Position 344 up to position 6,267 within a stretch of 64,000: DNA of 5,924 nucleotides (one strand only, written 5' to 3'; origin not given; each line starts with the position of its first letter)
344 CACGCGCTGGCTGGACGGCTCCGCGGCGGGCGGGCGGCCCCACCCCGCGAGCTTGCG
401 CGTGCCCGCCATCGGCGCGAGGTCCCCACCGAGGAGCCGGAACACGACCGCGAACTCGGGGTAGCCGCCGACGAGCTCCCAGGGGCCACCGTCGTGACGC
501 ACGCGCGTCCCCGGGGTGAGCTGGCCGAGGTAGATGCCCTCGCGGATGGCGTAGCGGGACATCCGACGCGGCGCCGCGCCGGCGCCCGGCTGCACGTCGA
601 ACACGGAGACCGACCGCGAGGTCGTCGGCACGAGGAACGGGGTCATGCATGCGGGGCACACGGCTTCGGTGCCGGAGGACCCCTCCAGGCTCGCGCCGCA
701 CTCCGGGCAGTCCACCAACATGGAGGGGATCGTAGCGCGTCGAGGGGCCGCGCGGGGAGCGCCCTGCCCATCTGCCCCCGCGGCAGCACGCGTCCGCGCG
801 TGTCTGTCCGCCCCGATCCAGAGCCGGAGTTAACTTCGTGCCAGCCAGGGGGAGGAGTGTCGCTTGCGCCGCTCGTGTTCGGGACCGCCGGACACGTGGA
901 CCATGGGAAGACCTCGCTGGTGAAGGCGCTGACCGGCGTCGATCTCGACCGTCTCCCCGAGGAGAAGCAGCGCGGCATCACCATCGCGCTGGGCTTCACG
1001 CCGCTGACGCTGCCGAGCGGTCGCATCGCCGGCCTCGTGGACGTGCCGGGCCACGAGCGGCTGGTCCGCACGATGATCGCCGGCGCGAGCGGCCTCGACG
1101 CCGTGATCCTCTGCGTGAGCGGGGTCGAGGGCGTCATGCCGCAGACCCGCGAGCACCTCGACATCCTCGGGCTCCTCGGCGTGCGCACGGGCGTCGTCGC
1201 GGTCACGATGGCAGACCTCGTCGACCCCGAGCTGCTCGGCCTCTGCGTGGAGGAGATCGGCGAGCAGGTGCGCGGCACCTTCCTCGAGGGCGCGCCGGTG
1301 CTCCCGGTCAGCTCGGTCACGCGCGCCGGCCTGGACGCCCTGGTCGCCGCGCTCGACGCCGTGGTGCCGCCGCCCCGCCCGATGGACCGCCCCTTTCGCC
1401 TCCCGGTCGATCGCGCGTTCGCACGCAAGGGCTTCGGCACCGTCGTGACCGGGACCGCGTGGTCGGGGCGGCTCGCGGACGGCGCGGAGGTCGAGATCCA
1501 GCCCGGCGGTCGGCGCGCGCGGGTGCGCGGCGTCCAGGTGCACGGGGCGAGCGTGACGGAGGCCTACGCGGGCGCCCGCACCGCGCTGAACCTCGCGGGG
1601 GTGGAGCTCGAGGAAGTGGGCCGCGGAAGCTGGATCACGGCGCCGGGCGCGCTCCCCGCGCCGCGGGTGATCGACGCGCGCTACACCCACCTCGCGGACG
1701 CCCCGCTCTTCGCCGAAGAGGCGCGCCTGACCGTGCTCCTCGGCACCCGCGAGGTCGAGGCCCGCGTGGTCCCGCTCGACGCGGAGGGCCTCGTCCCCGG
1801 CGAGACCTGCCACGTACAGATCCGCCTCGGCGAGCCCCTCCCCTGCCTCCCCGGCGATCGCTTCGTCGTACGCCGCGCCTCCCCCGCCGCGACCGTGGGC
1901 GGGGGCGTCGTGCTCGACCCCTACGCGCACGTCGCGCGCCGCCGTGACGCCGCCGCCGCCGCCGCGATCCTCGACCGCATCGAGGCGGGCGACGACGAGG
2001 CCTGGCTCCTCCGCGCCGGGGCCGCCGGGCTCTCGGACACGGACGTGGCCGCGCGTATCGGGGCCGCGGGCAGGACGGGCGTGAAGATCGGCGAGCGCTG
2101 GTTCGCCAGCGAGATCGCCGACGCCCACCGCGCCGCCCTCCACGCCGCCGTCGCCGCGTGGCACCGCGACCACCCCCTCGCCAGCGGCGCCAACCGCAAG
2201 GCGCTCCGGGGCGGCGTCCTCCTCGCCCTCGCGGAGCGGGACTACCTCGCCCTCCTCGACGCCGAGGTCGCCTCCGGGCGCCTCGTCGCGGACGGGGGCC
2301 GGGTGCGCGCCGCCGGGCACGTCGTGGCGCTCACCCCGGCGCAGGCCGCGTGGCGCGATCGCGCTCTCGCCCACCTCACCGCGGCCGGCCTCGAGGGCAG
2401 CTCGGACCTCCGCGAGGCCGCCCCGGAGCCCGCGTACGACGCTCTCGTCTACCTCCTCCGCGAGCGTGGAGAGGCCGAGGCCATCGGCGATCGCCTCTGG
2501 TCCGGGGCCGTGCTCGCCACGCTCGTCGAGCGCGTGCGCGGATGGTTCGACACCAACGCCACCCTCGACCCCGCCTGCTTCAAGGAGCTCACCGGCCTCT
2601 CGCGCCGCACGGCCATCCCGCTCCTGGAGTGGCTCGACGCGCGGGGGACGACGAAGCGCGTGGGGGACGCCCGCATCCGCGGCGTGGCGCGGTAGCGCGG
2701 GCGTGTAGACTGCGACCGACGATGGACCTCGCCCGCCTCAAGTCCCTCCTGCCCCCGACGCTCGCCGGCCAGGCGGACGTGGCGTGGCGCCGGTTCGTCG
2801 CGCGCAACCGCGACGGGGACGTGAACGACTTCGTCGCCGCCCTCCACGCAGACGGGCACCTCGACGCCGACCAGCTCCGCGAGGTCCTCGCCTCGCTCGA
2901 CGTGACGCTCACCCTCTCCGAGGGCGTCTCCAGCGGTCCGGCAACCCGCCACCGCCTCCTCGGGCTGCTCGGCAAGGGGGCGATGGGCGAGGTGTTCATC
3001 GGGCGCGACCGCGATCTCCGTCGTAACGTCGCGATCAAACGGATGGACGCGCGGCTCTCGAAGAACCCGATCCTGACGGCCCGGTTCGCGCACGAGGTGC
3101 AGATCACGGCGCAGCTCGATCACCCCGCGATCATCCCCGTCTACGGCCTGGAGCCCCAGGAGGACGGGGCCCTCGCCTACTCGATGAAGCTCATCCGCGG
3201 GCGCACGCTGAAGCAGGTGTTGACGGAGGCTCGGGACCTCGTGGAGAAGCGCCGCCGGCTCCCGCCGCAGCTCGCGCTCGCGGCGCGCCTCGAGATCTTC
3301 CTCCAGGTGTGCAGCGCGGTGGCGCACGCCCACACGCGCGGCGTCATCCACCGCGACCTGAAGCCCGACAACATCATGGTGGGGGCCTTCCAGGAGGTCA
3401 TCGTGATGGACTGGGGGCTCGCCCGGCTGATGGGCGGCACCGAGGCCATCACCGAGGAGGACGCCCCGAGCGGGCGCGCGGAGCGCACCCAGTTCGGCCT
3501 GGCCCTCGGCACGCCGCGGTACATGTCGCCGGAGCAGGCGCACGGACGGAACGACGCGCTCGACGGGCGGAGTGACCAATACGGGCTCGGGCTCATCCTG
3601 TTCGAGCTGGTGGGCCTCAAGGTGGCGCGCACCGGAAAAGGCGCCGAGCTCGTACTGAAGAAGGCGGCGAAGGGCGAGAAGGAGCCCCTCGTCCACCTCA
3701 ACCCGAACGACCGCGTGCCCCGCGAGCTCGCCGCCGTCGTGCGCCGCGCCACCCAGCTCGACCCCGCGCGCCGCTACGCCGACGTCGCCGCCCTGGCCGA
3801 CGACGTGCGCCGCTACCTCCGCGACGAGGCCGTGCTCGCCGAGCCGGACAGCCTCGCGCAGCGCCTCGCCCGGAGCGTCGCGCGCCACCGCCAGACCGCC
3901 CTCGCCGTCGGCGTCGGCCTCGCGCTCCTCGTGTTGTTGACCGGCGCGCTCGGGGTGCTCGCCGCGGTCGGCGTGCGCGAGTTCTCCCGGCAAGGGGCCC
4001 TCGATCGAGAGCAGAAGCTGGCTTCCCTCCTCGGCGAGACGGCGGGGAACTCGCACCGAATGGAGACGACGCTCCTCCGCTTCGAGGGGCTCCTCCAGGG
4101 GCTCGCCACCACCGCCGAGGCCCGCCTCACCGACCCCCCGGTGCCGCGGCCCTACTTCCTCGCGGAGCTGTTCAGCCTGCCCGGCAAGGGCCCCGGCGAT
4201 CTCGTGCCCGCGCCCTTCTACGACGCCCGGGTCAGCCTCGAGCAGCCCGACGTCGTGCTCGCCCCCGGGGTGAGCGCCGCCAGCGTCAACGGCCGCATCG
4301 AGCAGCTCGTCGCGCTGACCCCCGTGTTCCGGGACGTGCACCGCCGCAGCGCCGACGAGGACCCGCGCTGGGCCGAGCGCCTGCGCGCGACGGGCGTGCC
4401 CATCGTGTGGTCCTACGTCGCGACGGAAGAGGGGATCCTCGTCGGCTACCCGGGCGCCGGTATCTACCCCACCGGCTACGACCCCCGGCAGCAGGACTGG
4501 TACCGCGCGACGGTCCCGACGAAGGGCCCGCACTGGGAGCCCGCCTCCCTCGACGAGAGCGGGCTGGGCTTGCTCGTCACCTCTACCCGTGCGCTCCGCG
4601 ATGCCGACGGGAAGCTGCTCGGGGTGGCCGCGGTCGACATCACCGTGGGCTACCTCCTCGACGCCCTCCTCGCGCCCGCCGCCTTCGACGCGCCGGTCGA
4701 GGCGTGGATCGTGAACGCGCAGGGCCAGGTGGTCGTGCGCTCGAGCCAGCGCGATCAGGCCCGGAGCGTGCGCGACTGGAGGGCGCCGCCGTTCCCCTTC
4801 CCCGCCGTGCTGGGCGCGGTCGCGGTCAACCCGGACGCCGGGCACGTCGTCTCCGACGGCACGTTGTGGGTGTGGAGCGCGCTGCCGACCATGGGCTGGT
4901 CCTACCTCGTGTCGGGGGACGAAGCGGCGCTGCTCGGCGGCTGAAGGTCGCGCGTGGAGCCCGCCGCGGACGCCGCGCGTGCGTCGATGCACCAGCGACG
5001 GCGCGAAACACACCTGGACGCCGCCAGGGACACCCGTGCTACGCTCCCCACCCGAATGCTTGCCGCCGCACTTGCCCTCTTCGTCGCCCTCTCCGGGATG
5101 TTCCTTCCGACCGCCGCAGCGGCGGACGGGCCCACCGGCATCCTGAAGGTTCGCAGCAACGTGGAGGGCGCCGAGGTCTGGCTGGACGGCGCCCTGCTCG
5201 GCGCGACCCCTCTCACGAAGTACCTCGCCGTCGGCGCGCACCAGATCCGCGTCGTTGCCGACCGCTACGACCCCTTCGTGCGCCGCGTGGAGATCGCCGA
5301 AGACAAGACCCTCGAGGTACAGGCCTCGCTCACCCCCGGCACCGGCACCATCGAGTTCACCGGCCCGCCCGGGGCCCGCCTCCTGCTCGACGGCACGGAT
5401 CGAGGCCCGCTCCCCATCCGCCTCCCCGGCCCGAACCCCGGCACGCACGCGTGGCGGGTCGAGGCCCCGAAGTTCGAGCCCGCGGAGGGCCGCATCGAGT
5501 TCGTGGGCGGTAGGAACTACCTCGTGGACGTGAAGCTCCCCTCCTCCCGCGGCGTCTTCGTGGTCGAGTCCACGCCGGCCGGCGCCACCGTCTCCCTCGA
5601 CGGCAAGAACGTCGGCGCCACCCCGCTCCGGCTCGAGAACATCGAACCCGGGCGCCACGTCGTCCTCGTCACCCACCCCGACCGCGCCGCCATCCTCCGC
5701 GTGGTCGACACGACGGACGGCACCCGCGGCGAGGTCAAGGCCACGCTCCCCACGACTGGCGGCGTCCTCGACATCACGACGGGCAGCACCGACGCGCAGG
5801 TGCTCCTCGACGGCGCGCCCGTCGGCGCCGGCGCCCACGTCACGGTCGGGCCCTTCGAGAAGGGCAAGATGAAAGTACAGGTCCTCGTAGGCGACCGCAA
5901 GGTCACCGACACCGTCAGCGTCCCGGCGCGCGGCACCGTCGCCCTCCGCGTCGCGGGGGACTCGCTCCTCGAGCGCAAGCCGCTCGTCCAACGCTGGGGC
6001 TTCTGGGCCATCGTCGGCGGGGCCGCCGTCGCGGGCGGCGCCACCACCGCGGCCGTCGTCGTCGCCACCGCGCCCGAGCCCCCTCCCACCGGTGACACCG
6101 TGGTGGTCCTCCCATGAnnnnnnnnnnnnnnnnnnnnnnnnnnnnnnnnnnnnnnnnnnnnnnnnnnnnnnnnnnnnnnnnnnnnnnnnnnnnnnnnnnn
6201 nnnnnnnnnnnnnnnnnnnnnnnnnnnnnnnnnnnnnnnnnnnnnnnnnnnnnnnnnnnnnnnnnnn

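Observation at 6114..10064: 1316-aa lipoprotein built from 35 copies of a strict 20-residue Cys-bracketed poly-Asp module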

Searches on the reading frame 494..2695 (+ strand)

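Call 4: search_protein_families(library=pfam, proteins=[window:494-2695:+], max_evalue=0.01)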
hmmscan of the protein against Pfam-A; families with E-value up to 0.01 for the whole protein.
window:494-2695:+ (733 aa): 6 families
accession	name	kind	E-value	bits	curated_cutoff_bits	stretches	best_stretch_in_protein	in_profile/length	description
PF00009.33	GTP_EFTU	-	7.1e-29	101.2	26.5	1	129-293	6-188/188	Elongation factor Tu GTP binding domain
PF09107.17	SelB-wing_3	-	1.5e-14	53.7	23.2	1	684-728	2-46/47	Elongation factor SelB, winged helix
PF03144.31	GTP_EFTU_D2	-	1.8e-11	44.7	30.3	1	315-382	1-73/73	Elongation factor Tu domain 2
PF25461.1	Beta-barrel_SelB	-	5.1e-10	40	27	1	403-478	11-78/80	Selenocysteine-specific elongation factor, beta-barrel domain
PF09106.17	SelB-wing_2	-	3.7e-09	37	22.3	1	551-605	2-56/57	Elongation factor SelB, winged helix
PF01926.29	MMR_HSR1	-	0.0011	19.6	21.9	1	131-225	4-100/113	50S ribosome-binding GTPase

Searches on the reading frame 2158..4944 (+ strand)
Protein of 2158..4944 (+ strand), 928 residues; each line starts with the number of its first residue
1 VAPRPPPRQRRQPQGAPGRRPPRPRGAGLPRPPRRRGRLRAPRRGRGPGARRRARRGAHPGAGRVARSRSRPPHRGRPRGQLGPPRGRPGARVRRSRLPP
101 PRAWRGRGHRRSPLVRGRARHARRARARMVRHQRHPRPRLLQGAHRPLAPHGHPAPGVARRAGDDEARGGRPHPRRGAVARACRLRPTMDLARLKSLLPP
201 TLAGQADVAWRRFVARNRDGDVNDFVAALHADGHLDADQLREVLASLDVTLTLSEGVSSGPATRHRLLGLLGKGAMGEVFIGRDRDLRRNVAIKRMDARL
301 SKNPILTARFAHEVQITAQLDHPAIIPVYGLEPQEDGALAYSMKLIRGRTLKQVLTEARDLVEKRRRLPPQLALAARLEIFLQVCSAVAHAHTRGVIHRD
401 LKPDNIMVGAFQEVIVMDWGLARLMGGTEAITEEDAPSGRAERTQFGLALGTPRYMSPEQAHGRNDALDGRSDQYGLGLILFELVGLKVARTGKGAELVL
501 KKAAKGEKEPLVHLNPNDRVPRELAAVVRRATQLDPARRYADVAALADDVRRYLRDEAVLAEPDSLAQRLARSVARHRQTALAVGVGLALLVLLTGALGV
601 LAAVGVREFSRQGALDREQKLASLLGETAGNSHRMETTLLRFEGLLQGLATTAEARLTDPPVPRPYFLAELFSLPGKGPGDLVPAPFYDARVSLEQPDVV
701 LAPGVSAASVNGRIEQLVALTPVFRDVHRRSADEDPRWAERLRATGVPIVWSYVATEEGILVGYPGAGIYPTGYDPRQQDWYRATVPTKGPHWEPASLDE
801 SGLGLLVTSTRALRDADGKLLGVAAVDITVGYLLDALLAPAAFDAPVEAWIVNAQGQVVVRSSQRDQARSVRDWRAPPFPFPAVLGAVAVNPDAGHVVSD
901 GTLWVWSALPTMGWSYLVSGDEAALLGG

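Call 4: search_protein_families(library=pfam, proteins=[window:2158-4944:+], max_evalue=0.01)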
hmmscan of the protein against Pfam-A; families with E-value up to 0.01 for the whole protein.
window:2158-4944:+ (928 aa): 4 families
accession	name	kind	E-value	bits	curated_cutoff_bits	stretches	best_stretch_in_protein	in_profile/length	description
PF00069.31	Pkinase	-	3.2e-32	112.4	31.7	1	269-541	5-253/263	Protein kinase domain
PF07714.23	PK_Tyr_Ser-Thr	-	4e-23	82.5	23.1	1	270-539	6-248/258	Protein tyrosine and serine/threonine kinase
PF02743.24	dCache_1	-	1.3e-13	51.5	45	1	749-918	68-239/240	Cache domain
PF22673.2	MCP-like_PDC_1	-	1.5e-05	25.8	27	1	772-830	50-108/113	Methyl-accepting chemotaxis protein-like, first PDC sensor domain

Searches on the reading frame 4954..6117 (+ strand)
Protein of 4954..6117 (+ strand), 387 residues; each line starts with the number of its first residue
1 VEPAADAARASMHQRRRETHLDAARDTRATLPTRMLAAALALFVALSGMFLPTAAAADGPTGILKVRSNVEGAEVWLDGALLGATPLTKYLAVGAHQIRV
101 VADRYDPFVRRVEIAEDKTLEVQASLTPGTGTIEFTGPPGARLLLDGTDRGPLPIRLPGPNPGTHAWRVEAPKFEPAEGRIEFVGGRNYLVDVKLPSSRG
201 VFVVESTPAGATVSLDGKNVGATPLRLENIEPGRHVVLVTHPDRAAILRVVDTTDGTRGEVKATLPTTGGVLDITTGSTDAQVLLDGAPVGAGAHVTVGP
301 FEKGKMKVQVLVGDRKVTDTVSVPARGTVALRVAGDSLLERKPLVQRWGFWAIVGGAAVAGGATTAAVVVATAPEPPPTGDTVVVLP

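Call 4: search_protein_families(library=pfam, proteins=[window:4954-6117:+], max_evalue=0.01)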
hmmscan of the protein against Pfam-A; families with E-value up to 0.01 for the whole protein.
window:4954-6117:+ (387 aa): 3 families
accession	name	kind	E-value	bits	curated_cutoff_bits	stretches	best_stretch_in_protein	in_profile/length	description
PF08308.17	PEGA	-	3.1e-44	149.2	20.8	3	62-128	2-69/71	PEGA domain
PF13620.12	CarboxypepD_reg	-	7.9e-05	23.4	32.3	0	91-127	45-82/82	Carboxypeptidase regulatory-like domain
PF22820.2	TcaA_3rd_4th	-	0.0013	19.1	27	0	272-310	5-46/73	TcaA protein 3rd/4th domain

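Call 5: search_protein_families(library=ncbifam, proteins=[window:4954-6117:+], max_evalue=10)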
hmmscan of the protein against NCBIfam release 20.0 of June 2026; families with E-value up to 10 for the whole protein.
window:4954-6117:+ (387 aa): 1 family
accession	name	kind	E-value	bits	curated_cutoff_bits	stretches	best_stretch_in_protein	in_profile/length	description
NF047815.1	LIC10124_lipo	equivalog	5.5e-10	38.4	650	3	62-151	198-291/516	LIC10124 family lipoprotein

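Call 12: find_related_loci(query=window:4954-6114:+, collection=genome_contigs, flank=10000)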
Query window:4954-6114:+ (387 aa) in genome_contigs; peptide patterns used: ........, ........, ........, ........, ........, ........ (x = any residue, [..] = any of these).
215 stretches matched a pattern; 7 encode a relative of the query (tblastn E <= 1e-3); 6 distinct loci.
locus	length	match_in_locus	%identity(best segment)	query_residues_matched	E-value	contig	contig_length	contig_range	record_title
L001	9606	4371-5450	79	27-386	1e-157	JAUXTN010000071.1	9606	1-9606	MAG: Pseudomonadota bacterium isolate C13_maxbin.099 C13_k141_13349, whole genome shotgun sequence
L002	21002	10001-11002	77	54-387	2e-157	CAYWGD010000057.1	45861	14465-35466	MAG TPA_asm: uncultured Enterobacteriaceae bacterium isolate binchicken_co286_100 genome assembly, contig: NODE_1152_len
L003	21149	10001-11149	71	13-387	1e-150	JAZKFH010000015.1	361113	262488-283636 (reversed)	MAG: Myxococcota bacterium isolate DC_HB_02_SPN181219-bin069 DCHB02SPN_B069_0_000000000015, whole genome shotgun sequenc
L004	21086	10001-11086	75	25-386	2e-172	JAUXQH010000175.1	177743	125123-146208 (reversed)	MAG: Pseudomonadota bacterium isolate C12_concoct.bin.32 C12_k141_456858, whole genome shotgun sequence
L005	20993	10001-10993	52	57-387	3e-98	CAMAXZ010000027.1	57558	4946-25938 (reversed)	MAG: Klebsiella pneumoniae isolate ME-21oct19-254 genome assembly, contig: ME-21oct19-C655, whole genome shotgun sequenc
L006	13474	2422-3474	43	46-387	7e-73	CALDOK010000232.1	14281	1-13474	MAG TPA_asm: uncultured proteobacterium isolate ERR2206791_bin.36_CONCOCT_v1.1_MAG genome assembly, contig: ERZ890953.10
